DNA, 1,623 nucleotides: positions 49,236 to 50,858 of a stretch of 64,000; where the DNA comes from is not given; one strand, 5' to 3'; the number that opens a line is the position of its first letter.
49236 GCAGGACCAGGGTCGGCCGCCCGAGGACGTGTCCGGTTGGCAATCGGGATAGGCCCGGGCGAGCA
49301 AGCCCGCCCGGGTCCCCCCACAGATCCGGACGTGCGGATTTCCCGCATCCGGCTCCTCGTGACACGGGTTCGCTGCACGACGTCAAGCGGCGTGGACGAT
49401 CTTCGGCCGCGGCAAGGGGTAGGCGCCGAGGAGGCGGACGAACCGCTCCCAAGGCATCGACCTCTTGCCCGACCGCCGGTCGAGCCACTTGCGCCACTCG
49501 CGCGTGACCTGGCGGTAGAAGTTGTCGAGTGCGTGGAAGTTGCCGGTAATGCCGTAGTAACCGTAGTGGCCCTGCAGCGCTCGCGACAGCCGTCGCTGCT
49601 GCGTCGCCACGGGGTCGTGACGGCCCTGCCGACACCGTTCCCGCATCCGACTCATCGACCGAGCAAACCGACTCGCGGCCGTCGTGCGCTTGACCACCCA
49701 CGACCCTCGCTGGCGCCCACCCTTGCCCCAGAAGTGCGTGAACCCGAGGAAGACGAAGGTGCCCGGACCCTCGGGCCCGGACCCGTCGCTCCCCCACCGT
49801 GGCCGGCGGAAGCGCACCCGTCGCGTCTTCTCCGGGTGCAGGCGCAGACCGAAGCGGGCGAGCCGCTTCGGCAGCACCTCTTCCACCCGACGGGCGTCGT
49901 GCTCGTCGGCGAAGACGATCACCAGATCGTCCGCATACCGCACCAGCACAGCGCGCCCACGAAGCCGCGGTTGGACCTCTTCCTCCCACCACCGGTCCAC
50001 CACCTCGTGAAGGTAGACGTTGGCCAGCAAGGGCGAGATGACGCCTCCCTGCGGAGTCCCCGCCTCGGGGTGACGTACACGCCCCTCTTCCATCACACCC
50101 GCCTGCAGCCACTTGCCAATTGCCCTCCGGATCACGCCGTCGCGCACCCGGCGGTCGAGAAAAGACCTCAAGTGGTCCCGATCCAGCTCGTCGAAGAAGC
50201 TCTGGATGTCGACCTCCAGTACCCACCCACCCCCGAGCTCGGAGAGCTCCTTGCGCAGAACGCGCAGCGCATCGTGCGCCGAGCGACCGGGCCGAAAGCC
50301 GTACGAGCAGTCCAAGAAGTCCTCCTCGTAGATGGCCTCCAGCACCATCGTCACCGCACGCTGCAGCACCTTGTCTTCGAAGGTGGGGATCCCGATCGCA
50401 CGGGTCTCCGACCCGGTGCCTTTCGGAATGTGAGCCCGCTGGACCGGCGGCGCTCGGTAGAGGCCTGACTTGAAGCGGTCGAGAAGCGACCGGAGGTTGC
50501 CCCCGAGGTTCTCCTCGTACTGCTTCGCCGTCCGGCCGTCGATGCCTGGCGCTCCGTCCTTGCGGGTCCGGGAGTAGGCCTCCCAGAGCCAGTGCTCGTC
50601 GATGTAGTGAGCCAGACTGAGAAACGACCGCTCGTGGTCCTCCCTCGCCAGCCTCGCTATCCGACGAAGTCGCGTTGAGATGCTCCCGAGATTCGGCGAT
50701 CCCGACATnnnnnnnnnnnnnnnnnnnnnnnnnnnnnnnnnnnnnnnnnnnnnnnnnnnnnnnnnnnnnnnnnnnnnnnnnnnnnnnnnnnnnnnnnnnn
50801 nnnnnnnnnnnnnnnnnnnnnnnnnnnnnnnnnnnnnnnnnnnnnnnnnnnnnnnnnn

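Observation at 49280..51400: Group II intron lies beside an uninterrupted paralog of its own insertion site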

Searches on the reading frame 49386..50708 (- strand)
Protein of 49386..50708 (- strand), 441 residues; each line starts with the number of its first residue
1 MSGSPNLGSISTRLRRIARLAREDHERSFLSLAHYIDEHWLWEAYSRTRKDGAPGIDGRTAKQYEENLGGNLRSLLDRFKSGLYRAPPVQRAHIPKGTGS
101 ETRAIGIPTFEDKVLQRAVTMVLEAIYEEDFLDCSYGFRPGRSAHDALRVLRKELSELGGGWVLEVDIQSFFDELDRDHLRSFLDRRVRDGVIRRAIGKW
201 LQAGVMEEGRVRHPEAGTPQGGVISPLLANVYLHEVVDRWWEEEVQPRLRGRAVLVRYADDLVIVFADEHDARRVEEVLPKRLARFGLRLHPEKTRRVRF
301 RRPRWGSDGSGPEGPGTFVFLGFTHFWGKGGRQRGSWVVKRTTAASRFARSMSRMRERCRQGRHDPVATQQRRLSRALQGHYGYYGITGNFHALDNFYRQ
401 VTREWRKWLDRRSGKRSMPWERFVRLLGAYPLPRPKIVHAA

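Call 16: search_protein_families(library=pfam, proteins=[window:49386-50708:-], max_evalue=0.01)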
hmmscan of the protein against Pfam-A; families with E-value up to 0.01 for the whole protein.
window:49386-50708:- (441 aa): 1 family
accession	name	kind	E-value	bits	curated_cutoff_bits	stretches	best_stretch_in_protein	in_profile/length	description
PF00078.32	RVT_1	-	9.1e-33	114.1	29.6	1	94-324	1-204/205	Reverse transcriptase (RNA-dependent DNA polymerase)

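Call 17: find_related_loci(query=window:49386-50708:-, collection=genome_contigs, flank=3000)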
Query window:49386-50708:- (441 aa) in genome_contigs; peptide patterns used: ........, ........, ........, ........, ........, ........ (x = any residue, [..] = any of these).
196 stretches matched a pattern; 133 encode a relative of the query (tblastn E <= 1e-3); the best 80 are kept; 79 distinct loci.
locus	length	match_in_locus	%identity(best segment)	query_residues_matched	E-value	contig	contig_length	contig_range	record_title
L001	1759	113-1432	80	1-441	0e+0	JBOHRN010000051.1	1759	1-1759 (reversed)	MAG: Longimicrobiaceae bacterium isolate M3-S_metawrap_bin.291 k127_2487426, whole genome shotgun sequence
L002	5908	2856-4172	79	1-440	0e+0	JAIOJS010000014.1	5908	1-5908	MAG: Thermoanaerobaculia bacterium isolate MAG_62 contig_7003, whole genome shotgun sequence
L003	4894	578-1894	80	1-440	0e+0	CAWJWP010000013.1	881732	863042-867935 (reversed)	MAG: Thermoanaerobaculia bacterium isolate MFD09206.bin.1.107 genome assembly, contig: contig_213, whole genome shotgun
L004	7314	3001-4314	78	1-440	0e+0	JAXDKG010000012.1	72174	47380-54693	MAG: Acidobacteriota bacterium isolate BP_59 scaffold_4587261, whole genome shotgun sequence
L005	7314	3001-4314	78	1-440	0e+0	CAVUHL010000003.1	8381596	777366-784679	MAG: uncultured Holophagales bacterium isolate MFD01916.bin.1.17 genome assembly, contig: contig_1998, whole genome shot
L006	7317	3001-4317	77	1-441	0e+0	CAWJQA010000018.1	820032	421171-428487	MAG: uncultured Holophagales bacterium isolate MFD02979.bin.2.191 genome assembly, contig: contig_70670, whole genome sh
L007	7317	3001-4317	77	1-441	0e+0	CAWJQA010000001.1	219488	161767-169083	MAG: uncultured Holophagales bacterium isolate MFD02979.bin.2.191 genome assembly, contig: contig_108929, whole genome s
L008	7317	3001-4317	77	1-441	0e+0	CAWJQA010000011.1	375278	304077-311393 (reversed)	MAG: uncultured Holophagales bacterium isolate MFD02979.bin.2.191 genome assembly, contig: contig_62822, whole genome sh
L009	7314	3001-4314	78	1-440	0e+0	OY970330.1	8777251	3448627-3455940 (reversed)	MAG: Thermoanaerobaculaceae bacterium isolate MFD05537.bin.c.1 genome assembly, chromosome: 1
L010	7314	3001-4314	78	1-440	0e+0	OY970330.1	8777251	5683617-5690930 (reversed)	MAG: Thermoanaerobaculaceae bacterium isolate MFD05537.bin.c.1 genome assembly, chromosome: 1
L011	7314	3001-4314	78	1-440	0e+0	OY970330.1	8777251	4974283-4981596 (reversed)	MAG: Thermoanaerobaculaceae bacterium isolate MFD05537.bin.c.1 genome assembly, chromosome: 1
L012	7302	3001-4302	64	1-441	0e+0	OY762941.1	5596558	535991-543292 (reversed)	MAG: uncultured Syntrophobacter sp. isolate 8beb1b32-fcc7-4ae2-b8e9-2f20d438afad genome assembly, chromosome: 1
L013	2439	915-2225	63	1-441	0e+0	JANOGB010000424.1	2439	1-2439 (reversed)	MAG: Planctomycetota bacterium isolate SOY_64_metabat_319 SOY_64_k141_4153194, whole genome shotgun sequence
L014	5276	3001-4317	61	1-438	6e-177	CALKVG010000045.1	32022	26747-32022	MAG TPA_asm: uncultured Myxococcales bacterium isolate SRR5457059_bin.51_CONCOCT_v1.1_MAG genome assembly, contig: ERZ79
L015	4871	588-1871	62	9-438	1e-173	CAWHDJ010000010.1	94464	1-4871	MAG: uncultured delta proteobacterium isolate MFD09495.bin.2.10 genome assembly, contig: contig_21837, whole genome shot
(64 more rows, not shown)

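Call 22: find_encoding_contigs(protein=window:49386-50708:-, flank=3000, max_places=10)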
Protein window:49386-50708:- (441 aa): no gene with exactly this product is on record in the collection.

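Call 27: find_homologous_proteins(query=window:49386-50708:-, max_evalue=1e-100)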
Query window:49386-50708:- (441 aa): 7962 proteins with E <= 1e-100 among 8000 candidates; the best 120 are listed.
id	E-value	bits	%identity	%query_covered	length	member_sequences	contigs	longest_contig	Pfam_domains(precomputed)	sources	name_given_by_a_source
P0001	1.5e-284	962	96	100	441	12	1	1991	PF00078.33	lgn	-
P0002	1.6e-266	902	90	100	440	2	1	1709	PF00078.33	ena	-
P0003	3.9e-253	858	85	100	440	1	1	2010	PF00078.33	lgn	-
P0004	3.0e-252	855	87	100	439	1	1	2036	PF00078.33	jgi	jgi:RNA-directed DNA polymerase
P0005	3.2e-252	855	85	100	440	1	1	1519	PF00078.33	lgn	-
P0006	3.9e-250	848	85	100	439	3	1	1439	PF00078.33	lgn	-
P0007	5.1e-243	825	82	100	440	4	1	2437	PF00078.33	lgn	-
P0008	2.9e-242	822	83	100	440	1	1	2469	PF00078.33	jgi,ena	-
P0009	2.3e-241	819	81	100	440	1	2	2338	PF00078.33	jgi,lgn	jgi:group II intron reverse transcriptase/maturase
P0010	3.6e-241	819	83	100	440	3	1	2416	PF00078.33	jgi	-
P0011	2.6e-239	813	80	100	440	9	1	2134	PF00078.33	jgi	jgi:group II intron reverse transcriptase/maturase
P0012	1.4e-238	810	81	100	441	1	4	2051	PF00078.33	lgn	-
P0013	4.9e-238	808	80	100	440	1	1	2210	PF00078.33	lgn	-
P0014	4.7e-236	802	81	100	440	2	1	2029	PF00078.33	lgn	-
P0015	5.0e-236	802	81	100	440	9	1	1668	PF00078.33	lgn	-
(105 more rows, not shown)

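Call 28: list_cluster_members(proteins=[P0001, P0002])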
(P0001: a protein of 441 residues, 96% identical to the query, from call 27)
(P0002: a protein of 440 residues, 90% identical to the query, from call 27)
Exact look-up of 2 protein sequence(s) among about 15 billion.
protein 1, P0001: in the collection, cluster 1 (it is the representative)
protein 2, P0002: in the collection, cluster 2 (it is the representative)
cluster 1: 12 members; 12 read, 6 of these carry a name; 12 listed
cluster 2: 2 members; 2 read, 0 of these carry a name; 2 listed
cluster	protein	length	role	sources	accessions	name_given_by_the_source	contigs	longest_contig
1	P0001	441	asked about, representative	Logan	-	-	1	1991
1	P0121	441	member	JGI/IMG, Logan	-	group II intron reverse transcriptase/maturase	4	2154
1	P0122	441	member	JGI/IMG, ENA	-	group II intron reverse transcriptase/maturase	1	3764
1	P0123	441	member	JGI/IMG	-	group II intron reverse transcriptase/maturase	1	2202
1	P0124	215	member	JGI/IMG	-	hypothetical protein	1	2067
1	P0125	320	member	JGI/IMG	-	group II intron reverse transcriptase/maturase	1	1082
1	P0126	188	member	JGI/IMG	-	hypothetical protein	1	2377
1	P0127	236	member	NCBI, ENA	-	-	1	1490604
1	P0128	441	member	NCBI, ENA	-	-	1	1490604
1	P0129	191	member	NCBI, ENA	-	-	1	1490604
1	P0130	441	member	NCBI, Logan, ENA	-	-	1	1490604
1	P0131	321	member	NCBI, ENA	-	-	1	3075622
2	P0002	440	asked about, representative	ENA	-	-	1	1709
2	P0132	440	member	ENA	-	-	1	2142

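Call 30: find_encoding_contigs(protein=P0130, flank=4000, max_places=10)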
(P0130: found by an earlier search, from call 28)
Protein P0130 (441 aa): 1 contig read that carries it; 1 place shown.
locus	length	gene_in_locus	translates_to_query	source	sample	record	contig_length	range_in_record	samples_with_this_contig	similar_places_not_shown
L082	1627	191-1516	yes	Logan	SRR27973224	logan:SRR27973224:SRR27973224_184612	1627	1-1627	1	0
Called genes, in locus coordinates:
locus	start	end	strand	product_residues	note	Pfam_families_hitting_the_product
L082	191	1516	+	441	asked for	PF00078:RVT_1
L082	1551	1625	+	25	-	?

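Call 31: find_encoding_contigs(protein=P0131, flank=4000, max_places=10)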
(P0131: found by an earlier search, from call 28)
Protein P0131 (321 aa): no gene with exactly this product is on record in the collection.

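Call 32: find_encoding_contigs(protein=P0127, flank=4000, max_places=10)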
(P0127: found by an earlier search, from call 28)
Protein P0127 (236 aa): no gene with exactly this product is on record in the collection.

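Call 33: find_encoding_contigs(protein=P0122, flank=4000, max_places=10)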
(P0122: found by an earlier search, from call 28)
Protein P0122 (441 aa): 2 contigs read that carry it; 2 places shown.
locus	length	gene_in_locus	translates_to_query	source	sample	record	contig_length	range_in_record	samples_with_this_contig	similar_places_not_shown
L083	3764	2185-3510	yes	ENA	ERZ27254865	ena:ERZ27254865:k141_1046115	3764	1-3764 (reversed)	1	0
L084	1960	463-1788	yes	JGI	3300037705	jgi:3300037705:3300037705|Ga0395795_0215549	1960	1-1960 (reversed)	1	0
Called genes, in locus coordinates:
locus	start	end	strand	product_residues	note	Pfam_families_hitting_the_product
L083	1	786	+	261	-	?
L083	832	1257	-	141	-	PF01850:PIN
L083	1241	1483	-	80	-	PF22513:FitA-like_RHH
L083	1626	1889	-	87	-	-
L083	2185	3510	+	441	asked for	PF00078:RVT_1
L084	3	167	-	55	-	?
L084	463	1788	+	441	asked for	PF00078:RVT_1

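Call 34: find_encoding_contigs(protein=P0121, flank=4000, max_places=10)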
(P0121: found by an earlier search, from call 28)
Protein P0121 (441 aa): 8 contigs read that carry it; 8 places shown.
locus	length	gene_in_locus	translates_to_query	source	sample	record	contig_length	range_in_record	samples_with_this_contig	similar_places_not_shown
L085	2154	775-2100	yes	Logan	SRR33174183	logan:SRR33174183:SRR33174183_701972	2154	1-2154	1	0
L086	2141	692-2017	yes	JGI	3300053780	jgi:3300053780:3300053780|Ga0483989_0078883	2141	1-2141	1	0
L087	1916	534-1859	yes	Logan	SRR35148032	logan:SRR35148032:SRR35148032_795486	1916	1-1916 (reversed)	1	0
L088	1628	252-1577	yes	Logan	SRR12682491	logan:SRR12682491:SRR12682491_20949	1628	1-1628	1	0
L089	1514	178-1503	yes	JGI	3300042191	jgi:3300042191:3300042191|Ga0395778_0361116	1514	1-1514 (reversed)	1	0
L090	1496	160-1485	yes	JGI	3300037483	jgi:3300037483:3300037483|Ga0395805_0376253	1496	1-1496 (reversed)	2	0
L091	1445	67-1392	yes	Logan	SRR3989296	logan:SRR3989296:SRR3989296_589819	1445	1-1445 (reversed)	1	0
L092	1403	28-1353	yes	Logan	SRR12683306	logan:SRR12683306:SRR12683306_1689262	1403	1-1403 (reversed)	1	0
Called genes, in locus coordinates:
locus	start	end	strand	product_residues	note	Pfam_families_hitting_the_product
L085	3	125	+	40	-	?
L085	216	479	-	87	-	-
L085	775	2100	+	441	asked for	PF00078:RVT_1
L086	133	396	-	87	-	-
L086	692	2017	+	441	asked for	PF00078:RVT_1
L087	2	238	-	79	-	?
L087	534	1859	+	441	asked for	PF00078:RVT_1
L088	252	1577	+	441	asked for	PF00078:RVT_1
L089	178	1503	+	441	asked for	PF00078:RVT_1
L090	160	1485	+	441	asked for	PF00078:RVT_1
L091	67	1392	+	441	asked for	PF00078:RVT_1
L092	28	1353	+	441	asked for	PF00078:RVT_1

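Call 35: find_encoding_contigs(protein=P0123, flank=4000, max_places=10)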
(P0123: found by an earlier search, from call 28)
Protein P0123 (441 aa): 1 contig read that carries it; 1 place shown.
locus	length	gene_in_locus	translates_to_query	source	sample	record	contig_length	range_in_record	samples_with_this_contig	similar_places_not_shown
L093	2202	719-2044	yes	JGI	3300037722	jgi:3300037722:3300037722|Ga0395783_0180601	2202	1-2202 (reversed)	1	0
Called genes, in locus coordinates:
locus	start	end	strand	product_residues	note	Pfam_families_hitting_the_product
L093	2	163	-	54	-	?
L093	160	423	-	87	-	-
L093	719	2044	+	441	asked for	PF00078:RVT_1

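Call 52: search_dna_similar(query=window:49386-50708:-, collection=plasmids, mode=protein, max_rows=25)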
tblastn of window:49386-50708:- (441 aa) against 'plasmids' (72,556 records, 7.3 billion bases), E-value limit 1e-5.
The search stops at 5000 records and this limit was reached: more records match than are counted here, and every count below describes the 5000 best-scoring records only.
Records with a match: at least 5000; places in all: 7623; records where one place covers at least 80% of the query: 4463.
Best place of each record, by identity: 60-80% 2; <60% 4998.
By first word of the organism name: Klebsiella 3680; Escherichia 268; Enterobacter 142; Shigella 119; Sinorhizobium 115; Rhizobium 53; Citrobacter 51; Bradyrhizobium 48; Streptomyces 45; Salmonella 44; and 91 more.
By predicted mobility (MOB-suite, as given by PLSDB): conjugative 2743; mobilizable 1211; non-mobilizable 1046.
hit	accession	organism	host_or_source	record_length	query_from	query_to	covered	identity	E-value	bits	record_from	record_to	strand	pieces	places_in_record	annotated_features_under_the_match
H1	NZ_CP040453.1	Halomonas sp. PA16-9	-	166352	1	439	100%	55.4%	3e-143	459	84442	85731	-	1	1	ltrA: group II intron reverse transcriptase/maturase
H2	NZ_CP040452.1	Halomonas sp. PA16-9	-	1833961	1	439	100%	55.4%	3e-143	459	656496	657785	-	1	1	none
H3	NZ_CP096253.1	Bradyrhizobium barranii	Glycine max cv. AC Glengarry,Cell ...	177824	3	439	99%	54.8%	1e-134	434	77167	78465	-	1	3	ltrA: group II intron reverse transcriptase/maturase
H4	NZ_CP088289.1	Bradyrhizobium septentrionale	Glycine max cv. AC Glengarry,Cell ...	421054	3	439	99%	54.8%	1e-134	434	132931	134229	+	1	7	ltrA: group II intron reverse transcriptase/maturase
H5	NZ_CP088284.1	Bradyrhizobium septentrionale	Glycine max cv. AC Glengarry,Cell ...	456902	3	439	99%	54.8%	1e-134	434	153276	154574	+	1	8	ltrA: group II intron reverse transcriptase/maturase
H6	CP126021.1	Bradyrhizobium japonicum USDA 123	Glycine max,soybean,root nodule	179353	3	439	99%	54.3%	1e-135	437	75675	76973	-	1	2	ltrA: group II intron reverse transcriptase/maturase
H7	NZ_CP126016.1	Bradyrhizobium japonicum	Glycine max,soybean,root nodule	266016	3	439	99%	54.3%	1e-135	437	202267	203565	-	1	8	ltrA: group II intron reverse transcriptase/maturase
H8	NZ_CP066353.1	Bradyrhizobium japonicum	Glycine max,DNA isolated from pure ...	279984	3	439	99%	54.3%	1e-135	437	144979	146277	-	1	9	ltrA: group II intron reverse transcriptase/maturase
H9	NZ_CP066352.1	Bradyrhizobium japonicum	Glycine max,DNA isolated from pure ...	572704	3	439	99%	54.3%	1e-135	437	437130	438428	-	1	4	ltrA: group II intron reverse transcriptase/maturase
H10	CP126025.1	Bradyrhizobium japonicum USDA 135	Glycine max,soybean,root nodule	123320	3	439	99%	54.3%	4e-135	435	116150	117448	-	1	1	ltrA: group II intron reverse transcriptase/maturase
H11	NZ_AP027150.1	Methylocystis bryophila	-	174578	3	439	99%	54.1%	9e-137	440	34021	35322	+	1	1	ltrA: group II intron reverse transcriptase/maturase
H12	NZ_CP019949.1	Methylocystis bryophila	-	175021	3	439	99%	54.1%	9e-137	440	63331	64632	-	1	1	ltrA: group II intron reverse transcriptase/maturase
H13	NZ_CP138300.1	Bradyrhizobium japonicum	Glycine max,cell culture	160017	3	439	99%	54.1%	7e-136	437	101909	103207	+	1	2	ltrA: group II intron reverse transcriptase/maturase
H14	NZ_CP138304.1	Bradyrhizobium japonicum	Glycine max,cell culture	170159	3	439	99%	54.1%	7e-136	437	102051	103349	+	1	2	ltrA: group II intron reverse transcriptase/maturase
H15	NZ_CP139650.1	Bradyrhizobium japonicum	Glycine max,cell culture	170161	3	439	99%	54.1%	7e-136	437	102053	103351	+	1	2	ltrA: group II intron reverse transcriptase/maturase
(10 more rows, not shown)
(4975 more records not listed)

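Call 63: search_protein_families(library=pfam, proteins=[window:49386-50708:-], max_evalue=10)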
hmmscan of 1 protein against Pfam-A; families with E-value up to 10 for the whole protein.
window:49386-50708:- (441 aa): 1 family
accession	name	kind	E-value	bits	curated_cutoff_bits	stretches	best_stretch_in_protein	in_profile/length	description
PF00078.32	RVT_1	-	9.1e-33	114.1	29.6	1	94-324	1-204/205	Reverse transcriptase (RNA-dependent DNA polymerase)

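Call 64: search_protein_families(library=ncbifam, proteins=[window:49386-50708:-], max_evalue=0.01)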
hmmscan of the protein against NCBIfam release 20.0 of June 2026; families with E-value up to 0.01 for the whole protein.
window:49386-50708:- (441 aa): 7 families
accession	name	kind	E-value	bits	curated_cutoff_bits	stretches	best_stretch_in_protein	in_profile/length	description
TIGR04416.1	group_II_RT_mat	equivalog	2.1e-101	339.6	300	1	40-412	3-352/353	group II intron reverse transcriptase/maturase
NF041746.1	Drt2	equivalog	8.5e-18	64.7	390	1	215-392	221-386/416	antiviral reverse transcriptase Drt2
NF038233.2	retron_St85_RT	exception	4e-17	62.4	235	1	91-296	27-211/289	retron St85 family RNA-directed DNA polymerase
NF041747.1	Drt3a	equivalog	3.3e-15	56.3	200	1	149-358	99-295/412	antiviral reverse transcriptase Drt3a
NF042941.1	Retron_TIR_antiphage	equivalog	2.5e-05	23.2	600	1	93-272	33-190/464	TIR domain-containing anti-phage reverse transcriptase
NF038237.1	retron_Ec67_fus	exception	5.5e-05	21.8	450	1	90-295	38-245/572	retron Ec67 family RNA-directed DNA polymerase/endonuclease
TIGR04499.1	abortive_AbiA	subfamily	0.0013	17.6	250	1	162-279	147-272/615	AbiA family abortive infection protein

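Call 65: search_solved_structures(query=window:49386-50708:-, max_evalue=0.00001)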
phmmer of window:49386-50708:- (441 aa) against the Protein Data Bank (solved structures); distinct sequences matched with E-value up to 0.00001: 9.
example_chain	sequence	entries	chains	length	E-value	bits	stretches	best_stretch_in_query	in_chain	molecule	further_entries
5hhj_A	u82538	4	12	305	3.6e-44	154.5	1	41-299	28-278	Retron-type reverse transcriptase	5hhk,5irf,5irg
5hhl_A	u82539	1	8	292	6.7e-44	153.6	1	44-296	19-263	Retron-type reverse transcriptase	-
7uim_D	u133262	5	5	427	1.2e-43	152.8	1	44-296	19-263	Group II intron reverse transcriptase/maturase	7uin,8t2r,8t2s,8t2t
6ar1_A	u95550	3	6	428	4.5e-43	150.8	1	50-295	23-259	GsI-IIC RT | Trt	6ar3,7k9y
5g2x_C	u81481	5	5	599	1.8e-41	145.6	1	14-236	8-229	GROUP II INTRON-ENCODED PROTEIN LTRA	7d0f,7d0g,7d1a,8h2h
6me0_C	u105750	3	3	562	1.5e-28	103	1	52-300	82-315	Maturase reverse transcriptase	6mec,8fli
7kft_D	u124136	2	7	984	6e-21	77.9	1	70-300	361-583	Cas6-RT-Cas1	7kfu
8ub7_A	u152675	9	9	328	5.4e-13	51.7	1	64-279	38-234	Reverse transcriptase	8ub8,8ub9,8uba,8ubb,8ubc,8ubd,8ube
8bgj_A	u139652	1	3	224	5.6e-10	41.7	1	122-295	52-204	RNA-directed DNA polymerase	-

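Call 69: find_encoding_contigs(protein=P0008, flank=3000, max_places=10)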
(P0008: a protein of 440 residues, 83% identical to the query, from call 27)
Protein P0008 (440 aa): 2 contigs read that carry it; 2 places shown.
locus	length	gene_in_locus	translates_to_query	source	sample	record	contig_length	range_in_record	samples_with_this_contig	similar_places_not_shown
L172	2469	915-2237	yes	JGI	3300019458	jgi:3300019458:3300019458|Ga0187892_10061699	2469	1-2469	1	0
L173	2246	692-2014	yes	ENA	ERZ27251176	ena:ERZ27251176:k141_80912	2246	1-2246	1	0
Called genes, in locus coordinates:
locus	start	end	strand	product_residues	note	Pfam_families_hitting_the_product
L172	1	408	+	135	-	?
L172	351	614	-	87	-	-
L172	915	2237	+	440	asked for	PF00078:RVT_1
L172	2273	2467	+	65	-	?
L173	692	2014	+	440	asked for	PF00078:RVT_1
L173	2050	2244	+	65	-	?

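Call 70: find_encoding_contigs(protein=P0007, flank=3000, max_places=10)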
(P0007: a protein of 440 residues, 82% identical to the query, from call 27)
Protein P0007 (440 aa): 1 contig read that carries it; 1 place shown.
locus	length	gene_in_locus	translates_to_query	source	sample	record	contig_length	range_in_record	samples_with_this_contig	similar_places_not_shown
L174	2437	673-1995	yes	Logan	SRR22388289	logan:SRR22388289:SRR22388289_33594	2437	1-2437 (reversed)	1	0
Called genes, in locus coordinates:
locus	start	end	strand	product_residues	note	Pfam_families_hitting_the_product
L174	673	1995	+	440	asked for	PF00078:RVT_1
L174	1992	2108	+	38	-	-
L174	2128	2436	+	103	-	?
